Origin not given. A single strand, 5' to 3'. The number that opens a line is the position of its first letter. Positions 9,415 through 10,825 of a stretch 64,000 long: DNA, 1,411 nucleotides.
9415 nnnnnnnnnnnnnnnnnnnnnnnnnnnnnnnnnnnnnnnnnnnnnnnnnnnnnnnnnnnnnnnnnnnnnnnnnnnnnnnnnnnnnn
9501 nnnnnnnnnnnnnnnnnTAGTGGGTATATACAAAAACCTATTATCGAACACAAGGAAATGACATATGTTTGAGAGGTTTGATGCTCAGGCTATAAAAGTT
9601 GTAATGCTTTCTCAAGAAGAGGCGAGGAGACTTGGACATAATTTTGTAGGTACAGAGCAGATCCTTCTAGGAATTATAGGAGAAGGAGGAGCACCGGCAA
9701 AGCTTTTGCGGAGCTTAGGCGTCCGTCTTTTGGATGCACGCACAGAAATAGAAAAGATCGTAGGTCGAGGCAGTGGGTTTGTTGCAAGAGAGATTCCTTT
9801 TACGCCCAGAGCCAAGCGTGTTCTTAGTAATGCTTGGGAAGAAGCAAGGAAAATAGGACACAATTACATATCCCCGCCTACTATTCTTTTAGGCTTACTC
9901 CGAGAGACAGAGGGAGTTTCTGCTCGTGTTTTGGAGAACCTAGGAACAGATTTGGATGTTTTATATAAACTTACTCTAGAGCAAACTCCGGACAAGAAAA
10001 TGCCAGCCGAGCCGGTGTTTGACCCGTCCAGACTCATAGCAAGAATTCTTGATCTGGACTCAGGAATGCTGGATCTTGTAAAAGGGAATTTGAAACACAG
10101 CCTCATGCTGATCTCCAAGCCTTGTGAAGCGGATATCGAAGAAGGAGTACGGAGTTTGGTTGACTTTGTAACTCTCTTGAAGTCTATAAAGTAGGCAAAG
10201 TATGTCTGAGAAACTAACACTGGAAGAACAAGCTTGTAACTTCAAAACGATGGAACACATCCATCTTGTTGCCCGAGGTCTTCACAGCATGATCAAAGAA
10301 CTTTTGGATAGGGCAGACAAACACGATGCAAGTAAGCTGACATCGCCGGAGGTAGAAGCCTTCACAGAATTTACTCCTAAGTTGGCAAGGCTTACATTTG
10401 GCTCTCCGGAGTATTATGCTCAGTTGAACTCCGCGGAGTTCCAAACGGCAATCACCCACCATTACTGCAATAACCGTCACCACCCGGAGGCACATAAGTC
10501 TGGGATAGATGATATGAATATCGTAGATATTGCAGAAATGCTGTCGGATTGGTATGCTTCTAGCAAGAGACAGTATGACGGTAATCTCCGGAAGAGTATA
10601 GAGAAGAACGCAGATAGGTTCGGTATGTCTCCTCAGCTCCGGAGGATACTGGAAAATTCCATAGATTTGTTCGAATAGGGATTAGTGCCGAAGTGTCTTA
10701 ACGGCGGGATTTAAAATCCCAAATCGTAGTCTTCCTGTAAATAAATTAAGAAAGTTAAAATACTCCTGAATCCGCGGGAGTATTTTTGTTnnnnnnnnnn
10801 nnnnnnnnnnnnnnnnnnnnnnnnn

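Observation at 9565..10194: Phage-encoded stand-alone ClpC N-terminal domain (adaptor/substrate-receptor module without the ATPase)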

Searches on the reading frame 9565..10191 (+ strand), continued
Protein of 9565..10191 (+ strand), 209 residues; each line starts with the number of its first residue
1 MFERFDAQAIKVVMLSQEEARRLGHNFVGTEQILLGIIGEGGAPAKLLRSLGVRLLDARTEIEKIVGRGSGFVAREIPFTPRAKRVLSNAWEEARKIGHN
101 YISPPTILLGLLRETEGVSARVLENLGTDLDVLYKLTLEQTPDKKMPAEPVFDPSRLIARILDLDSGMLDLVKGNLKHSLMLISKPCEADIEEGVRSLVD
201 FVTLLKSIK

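Call 30: search_protein_families(library=pfam, proteins=[L002:2971-3675:+, P0010, P0003, P0042], max_evalue=0.01)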
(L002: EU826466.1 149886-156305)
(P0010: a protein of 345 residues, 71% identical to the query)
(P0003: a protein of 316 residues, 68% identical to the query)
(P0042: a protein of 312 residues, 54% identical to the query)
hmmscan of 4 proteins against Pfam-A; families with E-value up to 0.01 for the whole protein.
L002:2971-3675:+ (235 aa): 1 family
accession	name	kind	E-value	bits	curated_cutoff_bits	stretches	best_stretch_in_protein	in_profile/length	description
PF02861.25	Clp_N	-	1.2e-34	118.6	20.7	2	26-78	1-53/53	Clp amino terminal domain, pathogenicity island component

P0010 (345 aa): 1 family
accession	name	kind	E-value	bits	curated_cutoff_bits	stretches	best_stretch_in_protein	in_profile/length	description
PF02861.25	Clp_N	-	5.8e-64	212.5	20.7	4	16-68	1-53/53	Clp amino terminal domain, pathogenicity island component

P0003 (316 aa): 5 families
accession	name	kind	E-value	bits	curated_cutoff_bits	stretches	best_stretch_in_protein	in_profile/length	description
PF02861.25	Clp_N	-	7e-70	231.5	20.7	4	186-238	1-53/53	Clp amino terminal domain, pathogenicity island component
PF11697.13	DUF3293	-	4e-05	24.6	25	0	173-197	44-68/73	Protein of unknown function (DUF3293)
PF18152.6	DAHP_snth_FXD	-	0.00021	21.5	27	0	19-66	9-56/67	DAHP synthase ferredoxin-like domain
PF20743.2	DUF5580_C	-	0.0023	18.4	24.1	0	184-197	24-37/75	Family of unknown function (DUF5580) C-terminal domain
PF21865.2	TLN1-like_RS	-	0.0044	17.6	27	0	186-221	64-99/165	Talin 1-like, rod segment domain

P0042 (312 aa): 1 family
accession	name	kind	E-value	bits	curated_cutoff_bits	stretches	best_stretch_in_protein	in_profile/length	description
PF02861.25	Clp_N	-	2.4e-47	159.3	20.7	4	16-68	1-53/53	Clp amino terminal domain, pathogenicity island component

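Call 34: predict_structure(alignment_id=A1)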
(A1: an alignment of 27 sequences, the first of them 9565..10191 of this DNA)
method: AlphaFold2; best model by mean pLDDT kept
length: 209 residues; sequences in the alignment: 27
mean_pLDDT: 87.3   pTM: 0.69
mean pLDDT of the five models: 87.3, 87.0, 86.9, 86.5, 86.3
residues with pLDDT >= 90: 129; 70-90: 55; 50-70: 19; < 50: 6
segments of 3 or more residues with pLDDT < 50: 145-150
pLDDT, mean of each block of 10 residues (from residue 1): 90 98 96 98 97 98 94 89 98 94 97 97 98 95 54 68 76 75 67 76 76
secondary structure, 60 per line:
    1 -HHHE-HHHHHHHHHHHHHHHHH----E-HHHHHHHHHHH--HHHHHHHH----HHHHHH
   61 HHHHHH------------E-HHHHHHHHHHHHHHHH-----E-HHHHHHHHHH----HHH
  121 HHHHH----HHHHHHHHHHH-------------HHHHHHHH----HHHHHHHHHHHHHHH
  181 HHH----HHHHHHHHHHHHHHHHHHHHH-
elements in order: H7-23 H30-40 H43-50 H55-66 H81-96 H104-113 H118-125 H130-140 H154-161 H166-183 H188-208

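Call 39: fold_search(model_id=the predicted structure, library=pdb)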
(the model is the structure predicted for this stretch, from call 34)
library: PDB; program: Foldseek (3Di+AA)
matches with E <= 10: 254; with E <= 0.001: 85
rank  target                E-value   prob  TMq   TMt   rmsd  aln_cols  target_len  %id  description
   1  5gui                  6.0e-14  1.00  0.65  0.91   1.1       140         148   68  Crystal structure of the N-terminal Domain of Caseinolytic protease associated chaperone ClpC1 from Arabidopsis thaliana (released 2017-03-22)
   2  9din_A                1.8e-12  1.00  0.65  0.93   1.1       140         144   51  Structure of ClpC1 N-terminal Domain complexed with semi-synthetic Rufomycin analog (released 2025-04-16)
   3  8ibo_A                2.2e-12  1.00  0.65  0.95   0.9       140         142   52  Crystal structure of Wild-Type Mycobacterium tuberculosis ClpC1 N-terminal domain in complex with Lassomycin (released 2023-09-20)
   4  8ibp_A                2.8e-12  1.00  0.65  0.94   1.0       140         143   51  Crystal structure of Mycobacterium tuberculosis R21K ClpC1 N-terminal domain in complex with Lassomycin (released 2023-09-20)
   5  3wdc_A                6.8e-12  1.00  0.65  0.91   1.1       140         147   51  N-terminal domain of Mycobacterium tuberculosis ClpC1 bound to Cyclomarin A (released 2013-09-18)
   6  3wdd_A                1.1e-11  1.00  0.65  0.91   1.1       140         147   51  Mutant N-terminal domain of Mycobacterium tuberculosis ClpC1, F2Y, bound to Cyclomarin A (released 2013-09-18)
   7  3wdb                  1.2e-11  1.00  0.65  0.90   0.9       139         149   52  N-terminal domain of Mycobacterium tuberculosis ClpC1 (released 2013-09-18)
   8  8otk                  1.6e-11  1.00  0.61  0.93   1.1       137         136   49  Structure of ClpC Q11P N-terminal Domain (released 2024-05-01)
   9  5hbn                  1.6e-11  1.00  0.62  0.88   1.4       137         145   49  ClpC N-terminal domain with bound phospho-arginine (released 2016-10-12)
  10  3wde_A                1.7e-11  1.00  0.64  0.91   1.1       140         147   51  Mutant N-terminal domain of Mycobacterium tuberculosis ClpC1, F80Y, bound to Cyclomarin A (released 2013-09-18)
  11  8b9u_A                2.0e-11  1.00  0.64  0.94   0.9       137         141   51  Structure of ClpC1 NTD from Mycobacterium tuberculosis (released 2023-07-05)
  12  2y1r_B                2.0e-11  1.00  0.62  0.93   1.2       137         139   49  Structure of MecA121 & ClpC N-domain complex (released 2011-03-16)
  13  6cn8_A                2.3e-11  1.00  0.66  0.90   2.5       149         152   50  High-resolution structure of ClpC1-NTD binding to Rufomycin-I (released 2019-06-05)
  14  2y1r_A                2.3e-11  1.00  0.62  0.92   1.2       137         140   49  Structure of MecA121 & ClpC N-domain complex (released 2011-03-16)
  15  2y1r_D                3.3e-11  1.00  0.63  0.93   1.2       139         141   48  Structure of MecA121 & ClpC N-domain complex (released 2011-03-16)
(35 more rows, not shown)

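Call 54: find_encoding_contigs(protein=P0009, flank=10000, max_places=2)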
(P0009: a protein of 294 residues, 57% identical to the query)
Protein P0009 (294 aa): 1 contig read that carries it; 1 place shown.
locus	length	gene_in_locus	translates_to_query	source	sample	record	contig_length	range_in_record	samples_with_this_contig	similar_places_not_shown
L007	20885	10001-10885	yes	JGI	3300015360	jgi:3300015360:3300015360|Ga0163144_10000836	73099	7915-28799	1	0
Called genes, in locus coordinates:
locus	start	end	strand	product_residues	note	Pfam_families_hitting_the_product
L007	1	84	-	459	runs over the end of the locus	PF02517:Rce1-like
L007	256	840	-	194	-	-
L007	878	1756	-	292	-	PF02517:Rce1-like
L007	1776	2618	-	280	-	-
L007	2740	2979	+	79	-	-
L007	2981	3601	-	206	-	PF01121:CoaE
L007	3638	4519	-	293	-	-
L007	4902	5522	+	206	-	PF02367:TsaE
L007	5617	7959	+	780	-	PF01751:Toprim, PF01131:Topoisom_bac, PF01396:Zn_ribbon_Top1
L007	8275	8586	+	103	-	-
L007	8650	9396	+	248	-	PF01925:TauE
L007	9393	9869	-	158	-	PF08974:DUF1877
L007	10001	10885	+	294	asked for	PF02861:Clp_N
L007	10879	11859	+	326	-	PF02861:Clp_N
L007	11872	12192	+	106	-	PF02861:Clp_N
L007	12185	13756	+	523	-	PF02861:Clp_N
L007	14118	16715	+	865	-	PF02861:Clp_N, PF00158:Sigma54_activat (faint), PF00004:AAA, PF17871:AAA_lid_9, PF07724:AAA_2, PF00004:AAA, PF07728:AAA_5, PF10431:ClpB_D2-small, +4 more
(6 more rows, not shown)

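Call 55: find_encoding_contigs(protein=P0008, flank=10000, max_places=2)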
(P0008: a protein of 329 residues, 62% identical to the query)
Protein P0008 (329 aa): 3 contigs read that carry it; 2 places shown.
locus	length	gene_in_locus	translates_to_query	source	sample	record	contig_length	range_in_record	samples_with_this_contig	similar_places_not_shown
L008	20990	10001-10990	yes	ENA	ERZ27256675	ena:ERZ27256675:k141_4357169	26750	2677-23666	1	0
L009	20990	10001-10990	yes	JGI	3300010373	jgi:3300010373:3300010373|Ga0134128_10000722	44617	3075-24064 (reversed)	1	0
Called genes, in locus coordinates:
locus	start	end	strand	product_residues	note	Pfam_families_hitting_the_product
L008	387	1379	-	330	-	-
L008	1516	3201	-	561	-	PF05731:TROVE, PF09967:DUF2201 (faint), PF25045:vWA_Ro60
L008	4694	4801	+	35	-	-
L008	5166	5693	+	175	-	-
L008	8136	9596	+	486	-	PF00392:GntR, PF13730:HTH_36 (weak), PF00155:Aminotran_1_2, PF12897:Asp_aminotransf (weak)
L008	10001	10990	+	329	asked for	PF02861:Clp_N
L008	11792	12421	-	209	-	PF00575:S1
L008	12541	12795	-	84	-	-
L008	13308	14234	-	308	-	-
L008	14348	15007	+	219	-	PF13801:Metal_resist, PF07813:LTXXQ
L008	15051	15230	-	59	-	-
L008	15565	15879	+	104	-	PF01381:HTH_3 (weak)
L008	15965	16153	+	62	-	-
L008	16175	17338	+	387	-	PF01546:Peptidase_M20, PF07687:M20_dimer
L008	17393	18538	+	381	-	PF00155:Aminotran_1_2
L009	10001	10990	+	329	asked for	PF02861:Clp_N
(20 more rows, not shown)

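Call 91: fold_search(model_id=the predicted structure, library=viral)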
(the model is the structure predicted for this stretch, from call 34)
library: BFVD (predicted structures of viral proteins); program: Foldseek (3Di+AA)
matches with E <= 10: 119; with E <= 0.001: 0
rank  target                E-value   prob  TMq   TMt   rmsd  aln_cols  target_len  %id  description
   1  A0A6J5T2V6            6.6e-01  0.08  0.15  0.06  21.1       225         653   14  Uncharacterized protein [uncultured Caudovirales phage]
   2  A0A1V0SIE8            6.9e-01  0.15  0.21  0.14  13.7       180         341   14  Uncharacterized protein [Klosneuvirus KNV1]
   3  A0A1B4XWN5            8.0e-01  0.18  0.17  0.12  18.4       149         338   15  Clamp loader subunit [Tenacibaculum phage pT24]
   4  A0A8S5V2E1            1.2e+00  0.06  0.14  0.06  16.6       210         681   14  PolyVal ADP-Ribosyltransferase [CrAss-like virus sp. ctelJ1]
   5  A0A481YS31            1.7e+00  0.13  0.21  0.08  19.1       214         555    9  Histone 2A-domain-containing protein [Marseillevirus LCMAC101]
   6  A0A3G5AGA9            1.7e+00  0.09  0.13  0.14  19.7       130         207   10  Uncharacterized protein [Solumvirus sp.]
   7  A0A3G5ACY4            1.7e+00  0.07  0.16  0.10  15.6       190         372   10  Uncharacterized protein [Hyperionvirus sp.]
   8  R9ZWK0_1              1.8e+00  0.07  0.20  0.06  18.4       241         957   14  Structural protein [Cellulophaga phage phi17:2]
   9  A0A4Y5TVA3            1.9e+00  0.08  0.21  0.22  15.7       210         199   12  Uncharacterized protein [Vibrio phage VAP7]
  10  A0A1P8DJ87            1.9e+00  0.06  0.17  0.18  17.6       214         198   13  (no name in the UniProt tables at hand)
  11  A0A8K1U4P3            2.1e+00  0.08  0.19  0.17  18.4       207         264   13  Uncharacterized protein [Riboviria sp.]
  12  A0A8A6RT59            2.3e+00  0.05  0.15  0.06  18.1       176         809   11  NS3 [Neuropteran jingmen-related virus]
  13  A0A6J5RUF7            2.3e+00  0.02  0.12  0.11  20.5       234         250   14  Uncharacterized protein [uncultured Caudovirales phage]
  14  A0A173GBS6            2.6e+00  0.03  0.12  0.12  17.3       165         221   13  Helix-turn-helix DNA binding domain protein [Bacillus phage SalinJah]
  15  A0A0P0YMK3            2.7e+00  0.12  0.17  0.28  19.2       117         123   12  (no name in the UniProt tables at hand)
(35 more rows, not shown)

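Call 92: search_protein_families(library=padloc, proteins=[window:9565-10191:+], max_evalue=0.01)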
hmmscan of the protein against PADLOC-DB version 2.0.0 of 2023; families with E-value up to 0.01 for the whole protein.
window:9565-10191:+ (209 aa): 0 families

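Call 94: search_protein_families(library=ncbifam, proteins=[window:9565-10191:+], max_evalue=0.001)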
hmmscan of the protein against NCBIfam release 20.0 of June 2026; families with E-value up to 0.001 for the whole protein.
window:9565-10191:+ (209 aa): 4 families
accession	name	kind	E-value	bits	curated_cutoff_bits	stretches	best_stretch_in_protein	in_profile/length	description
NF033606.1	heat_AAA_ClpK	exception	1.1e-11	43.4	1900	2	76-128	182-234/949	heat shock survival AAA family ATPase ClpK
TIGR03346.1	chaperone_ClpB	equivalog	6.9e-07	28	1232.1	0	79-135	1-57/853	ATP-dependent chaperone ClpB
NF033607.0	disagg_AAA_ClpG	exception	9.6e-07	27.1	1900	1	5-127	89-212/932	AAA family protein disaggregase ClpG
TIGR02639.1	ClpA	equivalog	0.00012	20.5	993.15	1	15-133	11-133/734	ATP-dependent Clp protease ATP-binding subunit ClpA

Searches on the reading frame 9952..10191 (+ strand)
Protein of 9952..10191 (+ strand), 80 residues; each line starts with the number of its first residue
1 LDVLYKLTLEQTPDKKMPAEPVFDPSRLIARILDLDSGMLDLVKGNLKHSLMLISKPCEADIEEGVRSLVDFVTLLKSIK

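Call 16: find_homologous_proteins(query=window:9952-10191:+, max_evalue=10)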
Query seq(80 aa): no candidate shares three 5-residue words with the query. No homologue found.

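Call 32: search_protein_representatives(protein=window:9967-10191:+)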
Query: 75 residues. Proteins with E-value up to 0.001 (for the whole library): 2; up to 1e-10: 1; up to 1e-30: 1. The best 2 are listed.
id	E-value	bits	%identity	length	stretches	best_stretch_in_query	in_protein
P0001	1.7e-39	148.5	100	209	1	1-75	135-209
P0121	9.3e-04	35.6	38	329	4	29-55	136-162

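Call 43: predict_structure(protein=window:9985-10191:+)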
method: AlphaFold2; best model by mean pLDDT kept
length: 69 residues; sequences in the alignment: 1
mean_pLDDT: 71.5   pTM: 0.37
mean pLDDT of the five models: 71.5, 66.4, 65.7, 60.4, 58.8
residues with pLDDT >= 90: 0; 70-90: 47; 50-70: 21; < 50: 1
segments of 3 or more residues with pLDDT < 50: none
pLDDT, mean of each block of 10 residues (from residue 1): 67 74 75 72 63 77 74
secondary structure, 60 per line:
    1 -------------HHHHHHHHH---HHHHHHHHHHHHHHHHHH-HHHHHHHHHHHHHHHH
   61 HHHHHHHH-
elements in order: H14-22 H26-43 H45-68

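Call 50: fold_search(model_id=the predicted structure, library=pdb)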
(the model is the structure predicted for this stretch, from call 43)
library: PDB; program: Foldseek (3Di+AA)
matches with E <= 10: 15; with E <= 0.001: 0
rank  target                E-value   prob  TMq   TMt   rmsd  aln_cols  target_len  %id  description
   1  3auy_B                3.8e+00  0.05  0.26  0.08  12.1        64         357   19  Crystal structure of Rad50 bound to ADP (released 2011-05-25)
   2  4kis_C                5.0e+00  0.10  0.45  0.12  15.1        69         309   10  Crystal Structure of a LSR-DNA Complex (released 2013-07-10)
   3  7jg5_3                6.7e+00  0.13  0.50  0.44   6.4        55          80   18  Cryo-EM structure of bedaquiline-free Mycobacterium smegmatis ATP synthase rotational state 1 (released 2020-08-19)
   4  4xiv_A                7.1e+00  0.05  0.34  0.14   9.4        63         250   14  Kinase and Dimerization (P3P4) of the Thermotoga maritima CheA kinase (released 2015-11-04)
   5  6hk5_E                7.7e+00  0.07  0.40  0.43   7.2        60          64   17  X-ray structure of a truncated mutant of the metallochaperone CooJ with a high-affinity nickel-binding site (released 2019-03-27)
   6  7njo_O                8.2e+00  0.11  0.50  0.43   6.4        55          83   18  Mycobacterium smegmatis ATP synthase state 1e (released 2021-10-27)
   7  6exn_R                8.2e+00  0.08  0.40  0.39  18.0        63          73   13  Post-catalytic P complex spliceosome with 3' splice site docked (released 2018-01-17)
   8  1jpx_A                8.2e+00  0.07  0.41  0.45   4.6        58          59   10  Mutation that destabilize the gp41 core: determinants for stabilizing the SIV/CPmac envelope glycoprotein complex. Wil (released 2002-04-24)
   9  8u5w_A                8.2e+00  0.06  0.38  0.37   5.0        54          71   17  De novo designed pentameric helical bundle protein (released 2024-09-25)
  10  2map_MODEL_1_A        8.2e+00  0.04  0.33  0.26   6.2        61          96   20  Solution structure of the complex formed by the region 2 of E. coli sigmaE and its cognate -10 promoter elemen (released 2014-02-19)
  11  8c3a_CC               8.8e+00  0.11  0.45  0.29   3.8        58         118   12  Crystal structure of ailanthone bound to the Candida albicans 80S ribosome (released 2024-01-10)
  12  5it7_hh               8.8e+00  0.10  0.45  0.30   3.7        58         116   10  Structure of the Kluyveromyces lactis 80S ribosome in complex with the cricket paralysis virus IRES and eEF2 (released 2016-05-18)
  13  8a3k                  8.8e+00  0.08  0.46  0.28   4.4        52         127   23  X-ray crystal structure of a de novo designed single-chain antiparallel 4-helix coiled-coil bundle, sc-apCC-4 (released 2022-10-05)
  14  6hk5_F                9.5e+00  0.06  0.46  0.50   5.4        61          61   15  X-ray structure of a truncated mutant of the metallochaperone CooJ with a high-affinity nickel-binding site (released 2019-03-27)
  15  8pv5_Lh               9.5e+00  0.06  0.35  0.25   4.7        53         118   17  Chaetomium thermophilum pre-60S State 8 - pre-5S rotation without Foot - composite structure (released 2023-11-15)

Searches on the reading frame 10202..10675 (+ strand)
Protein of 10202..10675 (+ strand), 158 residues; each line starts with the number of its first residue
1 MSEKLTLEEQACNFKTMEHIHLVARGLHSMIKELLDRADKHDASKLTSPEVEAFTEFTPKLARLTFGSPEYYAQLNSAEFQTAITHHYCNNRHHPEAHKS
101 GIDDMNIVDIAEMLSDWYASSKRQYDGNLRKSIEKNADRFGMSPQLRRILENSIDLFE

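Call 9: search_protein_families(library=phrogs, proteins=[window:10202-10675:+], max_evalue=0.001)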
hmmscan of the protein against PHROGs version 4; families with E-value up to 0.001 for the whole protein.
window:10202-10675:+ (158 aa): 0 families

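Call 15: search_protein_families(library=pfam, proteins=[window:10202-10675:+], max_evalue=0.01)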
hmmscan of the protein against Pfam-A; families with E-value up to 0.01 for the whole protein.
window:10202-10675:+ (158 aa): 1 family
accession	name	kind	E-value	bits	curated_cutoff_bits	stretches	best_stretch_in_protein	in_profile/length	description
PF18907.5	DUF5662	-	1.2e-34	119.7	27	1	10-155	3-155/156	Family of unknown function (DUF5662)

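Call 68: search_protein_families(library=phrogs, proteins=[window:10202-10675:+], max_evalue=0.01)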
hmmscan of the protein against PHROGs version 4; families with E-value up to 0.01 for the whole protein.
window:10202-10675:+ (158 aa): 0 families

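Call 92: search_protein_families(library=padloc, proteins=[window:10202-10675:+], max_evalue=0.01)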
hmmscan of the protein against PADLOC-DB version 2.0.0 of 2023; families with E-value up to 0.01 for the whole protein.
window:10202-10675:+ (158 aa): 0 families

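Call 94: search_protein_families(library=ncbifam, proteins=[window:10202-10675:+], max_evalue=0.001)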
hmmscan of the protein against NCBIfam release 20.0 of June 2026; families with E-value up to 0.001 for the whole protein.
window:10202-10675:+ (158 aa): 0 families

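Call 95: search_solved_structures(query=window:10202-10675:+, max_evalue=10, show_alignments=2)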
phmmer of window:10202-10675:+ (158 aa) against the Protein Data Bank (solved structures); distinct sequences matched with E-value up to 10: 0.
